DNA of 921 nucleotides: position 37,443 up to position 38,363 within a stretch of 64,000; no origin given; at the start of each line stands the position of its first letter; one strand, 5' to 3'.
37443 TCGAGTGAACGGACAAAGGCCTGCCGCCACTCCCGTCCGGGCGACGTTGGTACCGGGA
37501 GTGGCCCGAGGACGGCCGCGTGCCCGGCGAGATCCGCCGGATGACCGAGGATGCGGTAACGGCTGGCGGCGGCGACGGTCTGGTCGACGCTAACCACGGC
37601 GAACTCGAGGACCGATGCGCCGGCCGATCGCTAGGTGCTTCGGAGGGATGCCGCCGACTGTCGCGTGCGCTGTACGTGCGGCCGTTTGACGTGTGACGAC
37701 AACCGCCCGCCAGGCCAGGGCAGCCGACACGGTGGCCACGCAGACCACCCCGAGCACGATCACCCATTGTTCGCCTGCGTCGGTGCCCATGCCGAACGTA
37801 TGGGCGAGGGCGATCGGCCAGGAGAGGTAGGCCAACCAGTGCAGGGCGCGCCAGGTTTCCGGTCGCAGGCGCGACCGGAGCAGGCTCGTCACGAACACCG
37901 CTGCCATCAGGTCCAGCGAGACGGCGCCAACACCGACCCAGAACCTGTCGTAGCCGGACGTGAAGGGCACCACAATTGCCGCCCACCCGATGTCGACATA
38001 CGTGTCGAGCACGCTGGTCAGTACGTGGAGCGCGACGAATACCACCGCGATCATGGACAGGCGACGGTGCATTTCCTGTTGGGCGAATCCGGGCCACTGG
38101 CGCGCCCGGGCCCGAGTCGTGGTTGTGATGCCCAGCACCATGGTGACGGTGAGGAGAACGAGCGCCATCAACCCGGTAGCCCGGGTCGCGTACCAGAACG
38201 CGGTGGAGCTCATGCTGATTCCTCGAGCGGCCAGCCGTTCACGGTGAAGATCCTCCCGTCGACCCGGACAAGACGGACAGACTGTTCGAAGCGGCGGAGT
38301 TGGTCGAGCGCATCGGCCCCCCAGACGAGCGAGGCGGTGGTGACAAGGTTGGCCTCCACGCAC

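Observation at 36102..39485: Five-gene overlapping operon: anchor protein, ApbE, ferric-reductase-like TM protein, NuoF-like protein, ferredoxin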

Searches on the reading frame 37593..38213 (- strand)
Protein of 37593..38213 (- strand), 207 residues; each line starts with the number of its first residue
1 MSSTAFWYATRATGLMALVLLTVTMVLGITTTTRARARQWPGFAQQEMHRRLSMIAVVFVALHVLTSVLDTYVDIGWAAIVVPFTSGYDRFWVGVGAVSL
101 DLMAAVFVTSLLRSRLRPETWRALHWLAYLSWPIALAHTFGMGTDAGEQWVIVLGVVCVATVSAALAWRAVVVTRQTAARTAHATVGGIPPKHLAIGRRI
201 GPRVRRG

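Call 9: search_protein_families(library=pfam, max_evalue=0.1, proteins=[window:37593-38213:-])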
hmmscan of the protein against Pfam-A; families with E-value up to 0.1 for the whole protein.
window:37593-38213:- (207 aa): 3 families
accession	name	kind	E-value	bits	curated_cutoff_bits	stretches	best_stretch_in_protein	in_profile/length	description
PF01794.25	Ferric_reduct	-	1.9e-10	41.3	28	1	13-133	1-118/121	Ferric reductase like transmembrane component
PF01292.26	Ni_hydr_CYTB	-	0.0058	16.9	30.1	0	122-173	7-68/179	Prokaryotic cytochrome b561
PF13301.11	DUF4079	-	0.011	16.4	31.4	1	14-143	10-134/141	Protein of unknown function (DUF4079)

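Call 73: predict_structure(protein=window:37593-38213:-)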
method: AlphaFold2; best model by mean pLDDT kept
length: 207 residues; sequences in the alignment: 1
mean_pLDDT: 58.3   pTM: 0.32
mean pLDDT of the five models: 58.3, 53.6, 52.3, 52.1, 51.7
residues with pLDDT >= 90: 0; 70-90: 37; 50-70: 132; < 50: 38
segments of 3 or more residues with pLDDT < 50: 70-96
pLDDT, mean of each block of 10 residues (from residue 1): 56 66 72 70 68 67 55 31 36 44 53 66 62 52 55 62 65 73 60 56 53
secondary structure, 60 per line:
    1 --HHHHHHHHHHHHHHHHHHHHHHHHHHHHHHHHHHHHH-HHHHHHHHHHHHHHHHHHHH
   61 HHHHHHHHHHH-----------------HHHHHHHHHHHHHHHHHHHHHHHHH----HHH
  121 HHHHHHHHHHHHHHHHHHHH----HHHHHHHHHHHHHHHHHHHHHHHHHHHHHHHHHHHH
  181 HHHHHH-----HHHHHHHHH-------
elements in order: H3-39 H41-71 H89-113 H118-140 H145-186 H192-200

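Call 89: find_homologous_proteins(query=window:37593-38213:-, max_evalue=0.00001)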
Query window:37593-38213:- (207 aa): 1732 proteins with E <= 0.00001 among 2507 candidates; the best 120 are listed.
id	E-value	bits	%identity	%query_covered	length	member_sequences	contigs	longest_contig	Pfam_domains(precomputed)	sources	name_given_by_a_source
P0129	6.3e-114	397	88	100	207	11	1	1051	PF01794.26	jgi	jgi:DMSO/TMAO reductase YedYZ heme-binding membrane subunit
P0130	1.5e-109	383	85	100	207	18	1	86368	PF01794.26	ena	-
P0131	1.9e-107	376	83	100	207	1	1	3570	PF01794.26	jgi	jgi:sulfoxide reductase heme-binding subunit YedZ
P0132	3.0e-104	365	82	100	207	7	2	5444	PF01794.26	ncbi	-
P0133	1.7e-101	356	81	97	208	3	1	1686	PF01794.26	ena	-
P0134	5.1e-101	355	80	100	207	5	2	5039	PF01794.26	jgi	jgi:sulfoxide reductase heme-binding subunit YedZ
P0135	2.3e-100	353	78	100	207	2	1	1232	PF01794.26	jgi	jgi:methionine sulfoxide reductase heme-binding subunit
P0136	3.4e-100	352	79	100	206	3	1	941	PF01794.26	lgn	-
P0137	8.4e-100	351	79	98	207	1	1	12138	PF01794.26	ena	-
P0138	1.0e-99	351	78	100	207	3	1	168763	PF01794.26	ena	-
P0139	2.0e-99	350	78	100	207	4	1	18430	PF01794.26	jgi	jgi:DMSO/TMAO reductase YedYZ heme-binding membrane subunit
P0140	2.1e-99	350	79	96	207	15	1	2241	PF01794.26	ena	-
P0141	5.5e-99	348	82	95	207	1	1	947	PF01794.26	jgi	jgi:methionine sulfoxide reductase heme-binding subunit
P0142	8.1e-99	348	77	100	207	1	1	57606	PF01794.26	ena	-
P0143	9.6e-99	347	78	100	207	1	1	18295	PF01794.26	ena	-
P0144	1.1e-98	347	78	100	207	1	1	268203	PF01794.26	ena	-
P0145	1.3e-98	347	80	98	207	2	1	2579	PF01794.26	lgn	-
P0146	2.0e-98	346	76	100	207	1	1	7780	PF01794.26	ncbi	-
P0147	2.1e-98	346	79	95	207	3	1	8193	PF01794.26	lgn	-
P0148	2.2e-98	346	78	98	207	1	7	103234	PF01794.26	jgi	jgi:methionine sulfoxide reductase heme-binding subunit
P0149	2.5e-98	346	76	100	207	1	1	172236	PF01794.26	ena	-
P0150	2.5e-98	346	78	98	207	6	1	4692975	PF01794.26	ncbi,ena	-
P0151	2.5e-98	346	76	100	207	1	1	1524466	PF01794.26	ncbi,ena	-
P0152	3.1e-98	346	78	100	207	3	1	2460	PF01794.26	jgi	jgi:sulfoxide reductase heme-binding subunit YedZ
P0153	3.2e-98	346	78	98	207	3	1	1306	PF01794.26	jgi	jgi:methionine sulfoxide reductase heme-binding subunit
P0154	3.6e-98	346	78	96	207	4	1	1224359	PF01794.26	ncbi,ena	-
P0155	6.6e-98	345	77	100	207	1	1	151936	PF01794.26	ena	-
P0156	8.1e-98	344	80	95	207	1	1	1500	PF01794.26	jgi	jgi:methionine sulfoxide reductase heme-binding subunit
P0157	1.1e-97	344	78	96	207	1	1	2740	PF01794.26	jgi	jgi:methionine sulfoxide reductase heme-binding subunit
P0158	1.1e-97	344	78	98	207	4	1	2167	PF01794.26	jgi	jgi:methionine sulfoxide reductase heme-binding subunit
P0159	1.2e-97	344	78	98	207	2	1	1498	PF01794.26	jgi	jgi:DMSO/TMAO reductase YedYZ heme-binding membrane subunit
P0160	1.3e-97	344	77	96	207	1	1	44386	PF01794.26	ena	-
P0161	1.8e-97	343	76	100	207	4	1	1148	PF01794.26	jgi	jgi:methionine sulfoxide reductase heme-binding subunit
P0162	1.9e-97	343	78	100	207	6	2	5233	PF01794.26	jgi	jgi:sulfoxide reductase heme-binding subunit YedZ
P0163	2.4e-97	343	81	95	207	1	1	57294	PF01794.26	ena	-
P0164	2.4e-97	343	76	100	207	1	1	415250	PF01794.26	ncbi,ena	-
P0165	2.7e-97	343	75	100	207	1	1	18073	PF01794.26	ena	-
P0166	2.8e-97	343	77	96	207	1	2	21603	PF01794.26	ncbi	-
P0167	2.9e-97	343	76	100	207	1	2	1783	PF01794.26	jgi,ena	-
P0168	2.9e-97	343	78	96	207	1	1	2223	PF01794.26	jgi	jgi:methionine sulfoxide reductase heme-binding subunit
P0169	3.0e-97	343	74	98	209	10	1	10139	PF01794.26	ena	-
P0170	3.2e-97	343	77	100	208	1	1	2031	PF01794.26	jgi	jgi:sulfoxide reductase heme-binding subunit YedZ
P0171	3.9e-97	342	76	100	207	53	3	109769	PF01794.26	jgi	-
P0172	3.9e-97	342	77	98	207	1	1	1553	PF01794.26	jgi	jgi:methionine sulfoxide reductase heme-binding subunit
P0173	4.2e-97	342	76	100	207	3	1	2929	PF01794.26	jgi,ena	-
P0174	5.0e-97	342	77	99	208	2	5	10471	PF01794.26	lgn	-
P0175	5.9e-97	342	76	98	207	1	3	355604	PF01794.26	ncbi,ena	ncbi:MAG: ferric reductase-like transmembrane domain-containing protein [Acidimicrobiales bacterium]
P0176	6.9e-97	341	77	98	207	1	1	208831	PF01794.26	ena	-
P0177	8.1e-97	341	78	95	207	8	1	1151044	PF01794.26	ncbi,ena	-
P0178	9.9e-97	341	79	95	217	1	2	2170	PF01794.26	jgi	jgi:sulfoxide reductase heme-binding subunit YedZ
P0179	1.2e-96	341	77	100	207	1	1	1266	PF01794.26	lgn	-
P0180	1.3e-96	340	77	96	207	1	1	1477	PF01794.26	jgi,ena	-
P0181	1.4e-96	340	76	100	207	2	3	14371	PF01794.26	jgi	jgi:sulfoxide reductase heme-binding subunit YedZ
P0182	1.6e-96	340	77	98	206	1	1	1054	PF01794.26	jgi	jgi:methionine sulfoxide reductase heme-binding subunit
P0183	2.0e-96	340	77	99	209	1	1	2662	PF01794.26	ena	-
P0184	2.1e-96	340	76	100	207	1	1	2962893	PF01794.26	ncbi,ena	-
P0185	2.2e-96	340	77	96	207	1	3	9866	PF01794.26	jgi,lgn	jgi:DMSO/TMAO reductase YedYZ heme-binding membrane subunit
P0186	2.3e-96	340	79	95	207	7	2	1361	PF01794.26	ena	-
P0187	2.4e-96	340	78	95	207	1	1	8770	PF01794.26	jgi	jgi:methionine sulfoxide reductase heme-binding subunit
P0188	2.9e-96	339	77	98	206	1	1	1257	PF01794.26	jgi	jgi:methionine sulfoxide reductase heme-binding subunit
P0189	2.9e-96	339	74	100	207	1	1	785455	PF01794.26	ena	-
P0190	3.4e-96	339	75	100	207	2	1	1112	PF01794.26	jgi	-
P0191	3.7e-96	339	76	96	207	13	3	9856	PF01794.26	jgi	-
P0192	4.0e-96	339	74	100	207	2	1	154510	PF01794.26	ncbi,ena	-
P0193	4.2e-96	339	80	96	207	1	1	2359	PF01794.26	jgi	jgi:methionine sulfoxide reductase heme-binding subunit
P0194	4.6e-96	339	74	100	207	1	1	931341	PF01794.26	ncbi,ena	-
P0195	4.8e-96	339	79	96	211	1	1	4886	PF01794.26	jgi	jgi:methionine sulfoxide reductase heme-binding subunit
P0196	5.2e-96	339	74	100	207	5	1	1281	PF01794.26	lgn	-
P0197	5.4e-96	338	77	100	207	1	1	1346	PF01794.26,PF01292.27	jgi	jgi:DMSO/TMAO reductase YedYZ heme-binding membrane subunit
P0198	6.1e-96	338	76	100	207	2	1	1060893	PF01794.26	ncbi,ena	-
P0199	7.2e-96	338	77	96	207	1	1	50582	PF01794.26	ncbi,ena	-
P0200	8.0e-96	338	79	95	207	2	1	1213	PF01794.26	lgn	-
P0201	9.6e-96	338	76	98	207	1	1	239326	PF01794.26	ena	-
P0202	1.1e-95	338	73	100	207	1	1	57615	PF01794.26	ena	-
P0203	1.1e-95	337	74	100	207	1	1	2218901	PF01794.26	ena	-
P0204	1.1e-95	337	79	94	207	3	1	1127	PF01794.26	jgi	jgi:sulfoxide reductase heme-binding subunit YedZ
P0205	1.1e-95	337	75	100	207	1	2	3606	PF01794.26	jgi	jgi:DMSO/TMAO reductase YedYZ heme-binding membrane subunit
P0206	1.1e-95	337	77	96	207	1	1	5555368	PF01794.26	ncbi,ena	-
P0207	1.1e-95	337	76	96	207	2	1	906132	PF01794.26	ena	-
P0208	1.2e-95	337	74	98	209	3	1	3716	PF01794.26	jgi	jgi:DMSO/TMAO reductase YedYZ heme-binding membrane subunit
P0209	1.4e-95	337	76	96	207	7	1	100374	PF01794.26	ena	-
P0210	1.4e-95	337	76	100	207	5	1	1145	PF01794.26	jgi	-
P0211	1.5e-95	337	76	96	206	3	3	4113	PF01794.26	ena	-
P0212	2.0e-95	337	78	96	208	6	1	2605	PF01794.26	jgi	jgi:methionine sulfoxide reductase heme-binding subunit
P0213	2.5e-95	336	73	98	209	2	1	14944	PF01794.26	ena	-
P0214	2.5e-95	336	78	95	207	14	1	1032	PF01794.26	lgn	-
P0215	3.0e-95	336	74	100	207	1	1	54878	PF01794.26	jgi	jgi:methionine sulfoxide reductase heme-binding subunit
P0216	3.0e-95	336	75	100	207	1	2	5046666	PF01794.26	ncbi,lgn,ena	-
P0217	3.2e-95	336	74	100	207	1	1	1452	PF01794.26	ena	-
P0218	3.4e-95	336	78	95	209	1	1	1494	PF01794.26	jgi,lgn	jgi:predicted ferric reductase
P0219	4.5e-95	335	77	96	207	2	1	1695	PF01794.26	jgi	jgi:methionine sulfoxide reductase heme-binding subunit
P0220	4.6e-95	335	77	99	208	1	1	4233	PF01794.26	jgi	jgi:methionine sulfoxide reductase heme-binding subunit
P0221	4.7e-95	335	75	100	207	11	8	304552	PF01794.26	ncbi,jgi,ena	jgi:sulfoxide reductase heme-binding subunit YedZ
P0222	4.9e-95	335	73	100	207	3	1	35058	PF01794.26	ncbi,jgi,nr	ncbi:MAG TPA: ferric reductase-like transmembrane domain-containing protein [Acidimicrobiales bacter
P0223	4.9e-95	335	78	95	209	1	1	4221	PF01794.26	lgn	-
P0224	5.7e-95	335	77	100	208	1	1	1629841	PF01794.26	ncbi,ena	-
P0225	6.0e-95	335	79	95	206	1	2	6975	PF01794.26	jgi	jgi:methionine sulfoxide reductase heme-binding subunit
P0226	8.6e-95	335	75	96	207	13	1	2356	PF01794.26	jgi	jgi:methionine sulfoxide reductase heme-binding subunit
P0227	9.2e-95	334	78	94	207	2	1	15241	PF01794.26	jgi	jgi:DMSO/TMAO reductase YedYZ heme-binding membrane subunit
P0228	1.2e-94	334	72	100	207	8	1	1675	PF01794.26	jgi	jgi:DMSO/TMAO reductase YedYZ heme-binding membrane subunit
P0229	1.3e-94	334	74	100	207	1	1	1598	PF01794.26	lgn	-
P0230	1.7e-94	334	76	96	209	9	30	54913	PF01794.26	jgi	-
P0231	1.8e-94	334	74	100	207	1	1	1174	PF01794.26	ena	-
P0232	2.2e-94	333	74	98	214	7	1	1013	PF01794.26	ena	-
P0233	2.7e-94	333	77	95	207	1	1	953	PF01794.26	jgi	jgi:predicted ferric reductase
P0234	2.8e-94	333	77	95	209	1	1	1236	PF01794.26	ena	-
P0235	3.1e-94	333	74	100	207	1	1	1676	PF01794.26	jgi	jgi:DMSO/TMAO reductase YedYZ heme-binding membrane subunit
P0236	3.1e-94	333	74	100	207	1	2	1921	PF01794.26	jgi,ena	jgi:DMSO/TMAO reductase YedYZ heme-binding membrane subunit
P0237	4.1e-94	332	75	96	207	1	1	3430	PF01794.26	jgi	jgi:methionine sulfoxide reductase heme-binding subunit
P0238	4.2e-94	332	74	100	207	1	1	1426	PF01794.26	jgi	jgi:sulfoxide reductase heme-binding subunit YedZ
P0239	4.3e-94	332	75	100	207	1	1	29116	PF01794.26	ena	-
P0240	4.5e-94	332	75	100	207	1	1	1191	PF01794.26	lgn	-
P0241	4.9e-94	332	71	100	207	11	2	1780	PF01794.26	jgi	jgi:sulfoxide reductase heme-binding subunit YedZ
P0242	5.6e-94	332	77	95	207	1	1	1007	PF01794.26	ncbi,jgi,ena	jgi:DMSO/TMAO reductase YedYZ heme-binding membrane subunit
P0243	5.9e-94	332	72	100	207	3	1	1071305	PF01794.26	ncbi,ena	-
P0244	6.2e-94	332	76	100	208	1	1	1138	PF01794.26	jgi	jgi:methionine sulfoxide reductase heme-binding subunit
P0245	6.3e-94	332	75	96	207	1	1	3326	PF01794.26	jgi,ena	-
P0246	6.6e-94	332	78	96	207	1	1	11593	PF01794.26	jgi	jgi:methionine sulfoxide reductase heme-binding subunit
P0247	6.7e-94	332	78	94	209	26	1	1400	PF01794.26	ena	-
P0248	7.4e-94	332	74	98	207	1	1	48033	PF01794.26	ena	-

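Call 93: search_protein_families(library=ncbifam, max_evalue=1, proteins=[window:37593-38213:-])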
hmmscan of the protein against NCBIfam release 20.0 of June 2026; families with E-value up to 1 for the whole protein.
window:37593-38213:- (207 aa): 3 families
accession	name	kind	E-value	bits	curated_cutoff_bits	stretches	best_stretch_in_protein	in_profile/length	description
TIGR02968.1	succ_dehyd_anc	equivalog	0.0013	18.9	41.8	1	3-65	4-65/105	succinate dehydrogenase, hydrophobic membrane anchor protein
NF041717.1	HaaA_phane_TPR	equivalog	0.42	8.6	1125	1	14-71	7-67/882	cyclophane-containing RiPP biosynthesis TPR protein HaaT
TIGR01583.1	formate-DH-gamm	equivalog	0.65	9.9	115.85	1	36-98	47-104/204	formate dehydrogenase subunit gamma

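Call 97: predict_structure(alignment_id=A4)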
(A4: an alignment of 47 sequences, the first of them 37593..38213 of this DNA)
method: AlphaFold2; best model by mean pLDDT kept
length: 207 residues; sequences in the alignment: 47
mean_pLDDT: 58.6   pTM: 0.36
mean pLDDT of the five models: 58.6, 56.4, 55.4, 48.6, 45.7
residues with pLDDT >= 90: 0; 70-90: 25; 50-70: 137; < 50: 45
segments of 3 or more residues with pLDDT < 50: 72-89, 92-94, 193-207
pLDDT, mean of each block of 10 residues (from residue 1): 60 66 65 54 66 69 63 42 40 51 58 62 63 56 55 66 69 74 62 45 41
secondary structure, 60 per line:
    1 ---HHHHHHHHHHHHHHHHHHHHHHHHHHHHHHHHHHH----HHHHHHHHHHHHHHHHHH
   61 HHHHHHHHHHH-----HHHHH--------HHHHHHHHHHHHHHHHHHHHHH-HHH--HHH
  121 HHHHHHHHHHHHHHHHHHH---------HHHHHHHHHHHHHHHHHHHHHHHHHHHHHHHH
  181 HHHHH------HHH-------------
elements in order: H4-38 H43-71 H77-81 H90-111 H118-139 H149-185
